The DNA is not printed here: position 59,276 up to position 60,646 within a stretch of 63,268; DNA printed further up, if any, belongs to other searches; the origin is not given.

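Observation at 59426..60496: GT10-like alpha-(1,3)-fucosyltransferase homolog in an archaeal agl cluster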

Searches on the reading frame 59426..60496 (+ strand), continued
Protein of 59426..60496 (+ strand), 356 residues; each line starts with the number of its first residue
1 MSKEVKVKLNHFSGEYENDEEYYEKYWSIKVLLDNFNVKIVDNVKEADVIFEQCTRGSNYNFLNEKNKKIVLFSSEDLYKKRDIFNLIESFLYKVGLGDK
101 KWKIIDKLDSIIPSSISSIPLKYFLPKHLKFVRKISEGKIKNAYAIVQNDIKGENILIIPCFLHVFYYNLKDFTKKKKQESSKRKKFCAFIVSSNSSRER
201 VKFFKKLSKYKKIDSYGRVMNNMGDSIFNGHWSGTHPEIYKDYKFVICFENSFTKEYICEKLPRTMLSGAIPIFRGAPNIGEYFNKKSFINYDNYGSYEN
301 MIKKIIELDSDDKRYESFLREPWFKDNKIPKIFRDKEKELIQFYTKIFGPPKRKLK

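Call 17: find_encoding_contigs(protein=P0007, flank=10000, max_places=2)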
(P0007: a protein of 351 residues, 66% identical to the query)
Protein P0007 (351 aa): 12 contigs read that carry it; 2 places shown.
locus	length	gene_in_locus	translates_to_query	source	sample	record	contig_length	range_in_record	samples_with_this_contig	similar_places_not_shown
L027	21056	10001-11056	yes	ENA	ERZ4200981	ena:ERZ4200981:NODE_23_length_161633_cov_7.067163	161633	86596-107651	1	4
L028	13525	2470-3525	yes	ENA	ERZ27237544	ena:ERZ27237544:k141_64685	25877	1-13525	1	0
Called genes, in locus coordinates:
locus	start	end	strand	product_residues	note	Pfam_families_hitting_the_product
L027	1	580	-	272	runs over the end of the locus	PF01008:IF-2B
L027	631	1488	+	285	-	PF01944:SpoIIM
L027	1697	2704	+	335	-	PF00953:Glycos_transf_4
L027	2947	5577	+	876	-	PF02516:STT3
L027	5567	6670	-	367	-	PF00534:Glycos_transf_1, PF13692:Glyco_trans_1_4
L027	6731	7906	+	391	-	PF20706:GT4-conflict, PF00534:Glycos_transf_1, PF13692:Glyco_trans_1_4, PF13524:Glyco_trans_1_2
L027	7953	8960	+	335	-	PF04321:RmlD_sub_bind, PF01073:3Beta_HSD, PF01370:Epimerase, PF02719:Polysacc_synt_2 (weak), PF07993:NAD_binding_4 (faint), PF16363:GDP_Man_Dehyd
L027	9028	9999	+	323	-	PF01370:Epimerase, PF02719:Polysacc_synt_2 (faint), PF04321:RmlD_sub_bind, PF07993:NAD_binding_4 (faint), PF16363:GDP_Man_Dehyd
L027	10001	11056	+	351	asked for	PF00852:Glyco_transf_10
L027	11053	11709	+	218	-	PF00702:Hydrolase (weak), PF13419:HAD_2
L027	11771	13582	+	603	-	PF02776:TPP_enzyme_N, PF00205:TPP_enzyme_M, PF02775:TPP_enzyme_C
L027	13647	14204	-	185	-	PF08433:KTI12, PF13238:AAA_18 (weak), PF13671:AAA_33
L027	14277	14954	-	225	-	PF00106:adh_short, PF13561:adh_short_C2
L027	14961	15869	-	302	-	PF01073:3Beta_HSD (weak), PF01370:Epimerase, PF04321:RmlD_sub_bind, PF16363:GDP_Man_Dehyd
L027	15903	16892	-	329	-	PF01073:3Beta_HSD, PF01370:Epimerase, PF05368:NmrA, PF16363:GDP_Man_Dehyd, PF13460:NAD_binding_10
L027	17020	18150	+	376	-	PF01041:DegT_DnrJ_EryC1, PF00155:Aminotran_1_2 (weak), PF01212:Beta_elim_lyase (weak)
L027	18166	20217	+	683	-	PF00483:NTP_transferase, PF12804:NTP_transf_3, PF00288:GHMP_kinases_N, PF08544:GHMP_kinases_C (weak)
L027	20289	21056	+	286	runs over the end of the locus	-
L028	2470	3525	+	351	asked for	PF00852:Glyco_transf_10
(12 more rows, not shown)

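Call 18: find_encoding_contigs(protein=P0004, flank=10000, max_places=2)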
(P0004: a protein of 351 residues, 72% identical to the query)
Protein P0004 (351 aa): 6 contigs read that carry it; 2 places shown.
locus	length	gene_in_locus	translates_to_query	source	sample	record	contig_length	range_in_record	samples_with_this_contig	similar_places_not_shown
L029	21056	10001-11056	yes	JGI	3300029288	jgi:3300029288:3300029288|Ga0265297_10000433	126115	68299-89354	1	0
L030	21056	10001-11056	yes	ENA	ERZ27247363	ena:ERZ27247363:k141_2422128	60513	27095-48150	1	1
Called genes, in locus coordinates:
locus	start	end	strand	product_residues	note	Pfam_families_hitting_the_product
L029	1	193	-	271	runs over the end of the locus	PF01008:IF-2B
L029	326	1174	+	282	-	PF01944:SpoIIM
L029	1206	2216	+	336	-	PF00953:Glycos_transf_4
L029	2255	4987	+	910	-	PF02516:STT3, PF21436:STT3-PglB_core (weak)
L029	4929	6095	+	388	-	PF00534:Glycos_transf_1, PF13692:Glyco_trans_1_4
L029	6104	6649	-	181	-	PF13489:Methyltransf_23, PF08241:Methyltransf_11 (faint), PF08242:Methyltransf_12 (faint), PF13847:Methyltransf_31 (weak)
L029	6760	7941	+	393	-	PF20706:GT4-conflict, PF00534:Glycos_transf_1, PF13692:Glyco_trans_1_4, PF13524:Glyco_trans_1_2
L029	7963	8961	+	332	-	PF04321:RmlD_sub_bind, PF01073:3Beta_HSD, PF01370:Epimerase, PF02719:Polysacc_synt_2, PF16363:GDP_Man_Dehyd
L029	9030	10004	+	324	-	PF01073:3Beta_HSD (weak), PF01370:Epimerase, PF02719:Polysacc_synt_2 (weak), PF04321:RmlD_sub_bind, PF07993:NAD_binding_4 (faint), PF16363:GDP_Man_Dehyd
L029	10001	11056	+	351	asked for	PF00852:Glyco_transf_10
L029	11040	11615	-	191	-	PF00004:AAA (weak), PF08433:KTI12, PF13238:AAA_18, PF13671:AAA_33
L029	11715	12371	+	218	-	PF00702:Hydrolase, PF13419:HAD_2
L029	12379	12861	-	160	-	PF02779:Transket_pyr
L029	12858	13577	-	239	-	PF00456:Transketolase_N, PF13292:DXP_synthase_N (faint), PF00676:E1_dh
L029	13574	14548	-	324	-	PF00248:Aldo_ket_red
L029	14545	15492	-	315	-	PF01370:Epimerase, PF04321:RmlD_sub_bind (faint), PF16363:GDP_Man_Dehyd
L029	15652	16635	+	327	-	PF01370:Epimerase, PF04321:RmlD_sub_bind, PF16363:GDP_Man_Dehyd (weak)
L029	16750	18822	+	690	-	PF00483:NTP_transferase, PF12804:NTP_transf_3, PF00571:CBS (weak), PF00288:GHMP_kinases_N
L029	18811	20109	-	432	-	PF02310:B12-binding, PF04055:Radical_SAM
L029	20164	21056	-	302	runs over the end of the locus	PF03071:GNT-I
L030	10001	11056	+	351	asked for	PF00852:Glyco_transf_10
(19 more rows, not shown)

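Call 23: find_encoding_contigs(protein=P0003, flank=10000, max_places=1)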
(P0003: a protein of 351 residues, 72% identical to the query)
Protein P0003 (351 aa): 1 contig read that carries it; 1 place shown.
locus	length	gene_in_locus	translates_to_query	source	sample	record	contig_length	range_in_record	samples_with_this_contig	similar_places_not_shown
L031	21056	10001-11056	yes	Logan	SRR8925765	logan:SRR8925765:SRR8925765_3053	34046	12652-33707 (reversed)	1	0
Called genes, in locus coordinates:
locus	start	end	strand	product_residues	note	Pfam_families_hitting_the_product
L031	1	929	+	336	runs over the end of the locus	PF00953:Glycos_transf_4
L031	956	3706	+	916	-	PF02516:STT3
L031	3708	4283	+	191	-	PF13489:Methyltransf_23, PF08241:Methyltransf_11 (faint), PF13847:Methyltransf_31 (faint)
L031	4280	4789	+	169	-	PF08241:Methyltransf_11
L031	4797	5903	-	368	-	PF00534:Glycos_transf_1, PF13692:Glyco_trans_1_4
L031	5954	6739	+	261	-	PF02353:CMAS (weak), PF03848:TehB (faint), PF13489:Methyltransf_23, PF13679:Methyltransf_32 (faint), PF13649:Methyltransf_25, PF13847:Methyltransf_31, PF08241:Methyltransf_11, PF08242:Methyltransf_12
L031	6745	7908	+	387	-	PF20706:GT4-conflict (weak), PF00534:Glycos_transf_1, PF13692:Glyco_trans_1_4, PF13524:Glyco_trans_1_2 (weak)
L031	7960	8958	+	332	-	PF04321:RmlD_sub_bind, PF01073:3Beta_HSD, PF01370:Epimerase, PF02719:Polysacc_synt_2, PF16363:GDP_Man_Dehyd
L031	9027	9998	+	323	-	PF01073:3Beta_HSD (weak), PF01370:Epimerase, PF02719:Polysacc_synt_2 (weak), PF04321:RmlD_sub_bind, PF07993:NAD_binding_4 (faint), PF16363:GDP_Man_Dehyd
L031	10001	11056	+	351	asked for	PF00852:Glyco_transf_10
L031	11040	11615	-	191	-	PF01591:6PF2K (faint), PF06414:Zeta_toxin (weak), PF08433:KTI12, PF13238:AAA_18, PF13671:AAA_33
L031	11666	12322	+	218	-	PF00702:Hydrolase, PF13419:HAD_2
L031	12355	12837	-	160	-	PF02779:Transket_pyr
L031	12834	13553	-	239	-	PF00456:Transketolase_N, PF13292:DXP_synthase_N (faint), PF00676:E1_dh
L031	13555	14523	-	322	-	PF00248:Aldo_ket_red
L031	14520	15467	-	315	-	PF01370:Epimerase, PF04321:RmlD_sub_bind (faint), PF16363:GDP_Man_Dehyd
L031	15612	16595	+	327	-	PF01370:Epimerase, PF04321:RmlD_sub_bind (weak), PF16363:GDP_Man_Dehyd (weak)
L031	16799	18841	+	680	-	PF00483:NTP_transferase, PF12804:NTP_transf_3, PF00288:GHMP_kinases_N, PF08544:GHMP_kinases_C (weak)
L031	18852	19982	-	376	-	PF02310:B12-binding, PF04055:Radical_SAM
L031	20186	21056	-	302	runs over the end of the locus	PF03071:GNT-I (weak)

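Call 24: find_encoding_contigs(protein=P0002, flank=10000, max_places=1)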
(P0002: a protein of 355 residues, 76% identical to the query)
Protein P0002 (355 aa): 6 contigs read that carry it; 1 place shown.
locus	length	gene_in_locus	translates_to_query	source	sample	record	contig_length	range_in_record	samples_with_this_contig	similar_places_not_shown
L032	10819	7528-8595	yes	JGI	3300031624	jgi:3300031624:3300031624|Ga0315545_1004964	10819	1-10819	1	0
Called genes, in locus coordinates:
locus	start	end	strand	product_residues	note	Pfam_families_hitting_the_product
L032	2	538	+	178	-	?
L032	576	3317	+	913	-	PF02516:STT3, PF21436:STT3-PglB_core (weak)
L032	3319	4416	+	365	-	PF00534:Glycos_transf_1, PF13692:Glyco_trans_1_4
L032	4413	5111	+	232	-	PF05050:Methyltransf_21, PF13383:Methyltransf_22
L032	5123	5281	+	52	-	-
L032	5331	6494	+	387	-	PF20706:GT4-conflict, PF00534:Glycos_transf_1, PF04101:Glyco_tran_28_C (faint), PF13692:Glyco_trans_1_4, PF13524:Glyco_trans_1_2 (weak)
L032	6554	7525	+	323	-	PF01073:3Beta_HSD, PF01370:Epimerase, PF02719:Polysacc_synt_2 (weak), PF04321:RmlD_sub_bind, PF07993:NAD_binding_4 (faint), PF16363:GDP_Man_Dehyd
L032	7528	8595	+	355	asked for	PF00852:Glyco_transf_10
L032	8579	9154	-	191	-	PF01591:6PF2K (faint), PF06414:Zeta_toxin (weak), PF08433:KTI12, PF13238:AAA_18 (weak), PF13671:AAA_33, PF13207:AAA_17 (weak)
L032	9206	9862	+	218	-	PF05761:5_nucleotid (faint), PF00702:Hydrolase, PF13419:HAD_2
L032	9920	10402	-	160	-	PF02779:Transket_pyr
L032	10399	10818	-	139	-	?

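Call 25: find_encoding_contigs(protein=P0009, flank=10000, max_places=1)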
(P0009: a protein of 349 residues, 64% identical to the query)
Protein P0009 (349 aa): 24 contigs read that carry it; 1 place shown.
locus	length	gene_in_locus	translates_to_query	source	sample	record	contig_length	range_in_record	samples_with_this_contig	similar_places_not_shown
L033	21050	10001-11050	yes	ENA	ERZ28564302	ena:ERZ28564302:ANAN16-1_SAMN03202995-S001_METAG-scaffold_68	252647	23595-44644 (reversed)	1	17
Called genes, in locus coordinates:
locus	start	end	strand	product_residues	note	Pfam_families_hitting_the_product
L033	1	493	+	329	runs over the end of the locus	PF00953:Glycos_transf_4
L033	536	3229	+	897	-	PF02516:STT3 (weak), PF21436:STT3-PglB_core (weak)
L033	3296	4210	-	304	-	PF13385:Laminin_G_3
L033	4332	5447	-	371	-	PF00534:Glycos_transf_1, PF13692:Glyco_trans_1_4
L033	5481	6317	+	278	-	PF01209:Ubie_methyltran, PF13489:Methyltransf_23, PF03848:TehB, PF05175:MTS, PF08003:Methyltransf_9, PF13847:Methyltransf_31, PF08241:Methyltransf_11, PF08242:Methyltransf_12, +5 more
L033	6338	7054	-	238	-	PF05711:TylF, PF13578:Methyltransf_24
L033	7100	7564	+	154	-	-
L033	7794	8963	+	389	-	PF13524:Glyco_trans_1_2 (faint), PF20706:GT4-conflict (weak), PF00534:Glycos_transf_1, PF13692:Glyco_trans_1_4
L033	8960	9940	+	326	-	PF01073:3Beta_HSD, PF01370:Epimerase, PF02719:Polysacc_synt_2, PF04321:RmlD_sub_bind, PF05368:NmrA (weak), PF16363:GDP_Man_Dehyd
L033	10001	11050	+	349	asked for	PF00852:Glyco_transf_10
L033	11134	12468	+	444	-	PF02310:B12-binding, PF04055:Radical_SAM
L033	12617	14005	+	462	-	PF02310:B12-binding, PF04055:Radical_SAM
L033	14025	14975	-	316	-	PF01073:3Beta_HSD, PF01370:Epimerase, PF13460:NAD_binding_10 (weak), PF16363:GDP_Man_Dehyd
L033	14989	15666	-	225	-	PF00106:adh_short, PF08659:KR (weak), PF13561:adh_short_C2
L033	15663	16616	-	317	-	PF01073:3Beta_HSD, PF01370:Epimerase, PF05368:NmrA (faint), PF13460:NAD_binding_10 (weak), PF16363:GDP_Man_Dehyd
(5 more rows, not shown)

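Call 32: search_solved_structures(query=L027:18166-20214:+, max_evalue=1e-8)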
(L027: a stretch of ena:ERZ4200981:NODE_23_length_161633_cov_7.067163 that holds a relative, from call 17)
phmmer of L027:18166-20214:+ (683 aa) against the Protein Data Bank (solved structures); distinct sequences matched with E-value up to 1e-8: 39.
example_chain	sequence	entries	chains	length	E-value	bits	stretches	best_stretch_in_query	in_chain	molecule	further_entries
4n3o_A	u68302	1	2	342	1.5e-55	192.3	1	345-679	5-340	Putative D-glycero-D-manno-heptose 7-phosphate kinase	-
4usm_A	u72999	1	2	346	1.1e-52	182.8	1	347-679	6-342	PUTATIVE SUGAR KINASE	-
4usk_A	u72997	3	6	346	4.1e-52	181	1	347-679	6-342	PUTATIVE SUGAR KINASE | SUGAR KINASE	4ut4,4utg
3k85_A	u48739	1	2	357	3.6e-50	174.5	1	347-679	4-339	D-glycero-D-manno-heptose 1-phosphate kinase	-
7x8j_A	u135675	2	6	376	8e-41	143.6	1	5-236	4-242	Mannose-1-phosphate guanylyltransferase 1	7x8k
8yre_D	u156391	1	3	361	9.4e-41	143.4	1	5-236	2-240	Mannose-1-phosphate guanylyltransferase 1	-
7whr_B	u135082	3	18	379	2.8e-39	138.5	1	5-233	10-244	Nucleotidyl transferase family protein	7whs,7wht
6jq8_A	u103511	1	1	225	2.3e-37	132.2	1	4-224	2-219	Putative 6-deoxy-D-mannoheptose pathway protein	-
5xhw_A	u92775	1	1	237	2.4e-37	132.1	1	4-224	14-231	Putative 6-deoxy-D-mannoheptose pathway protein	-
7d72_K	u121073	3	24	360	4.1e-33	118.2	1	5-234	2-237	Mannose-1-phosphate guanyltransferase beta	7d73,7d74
8x7s_B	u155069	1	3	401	1.2e-30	110.1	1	4-232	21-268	UTP--glucose-1-phosphate uridylyltransferase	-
1tzf_A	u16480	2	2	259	2.6e-23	85.7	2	5-79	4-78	Glucose-1-phosphate cytidylyltransferase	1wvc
8hhd_A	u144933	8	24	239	2.7e-23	85.7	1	2-225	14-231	Nucleotidyl transferase | N-acetylmuramate alpha-1-phosphate uridylyltransferase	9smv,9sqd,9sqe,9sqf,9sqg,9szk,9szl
4y7t_A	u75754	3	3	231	4.8e-21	78.3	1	5-222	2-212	Nucleotidyl transferase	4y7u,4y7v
5z09_A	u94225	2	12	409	1.2e-20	77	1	5-240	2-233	Dual sugar-1-phosphate nucleotidylyltransferase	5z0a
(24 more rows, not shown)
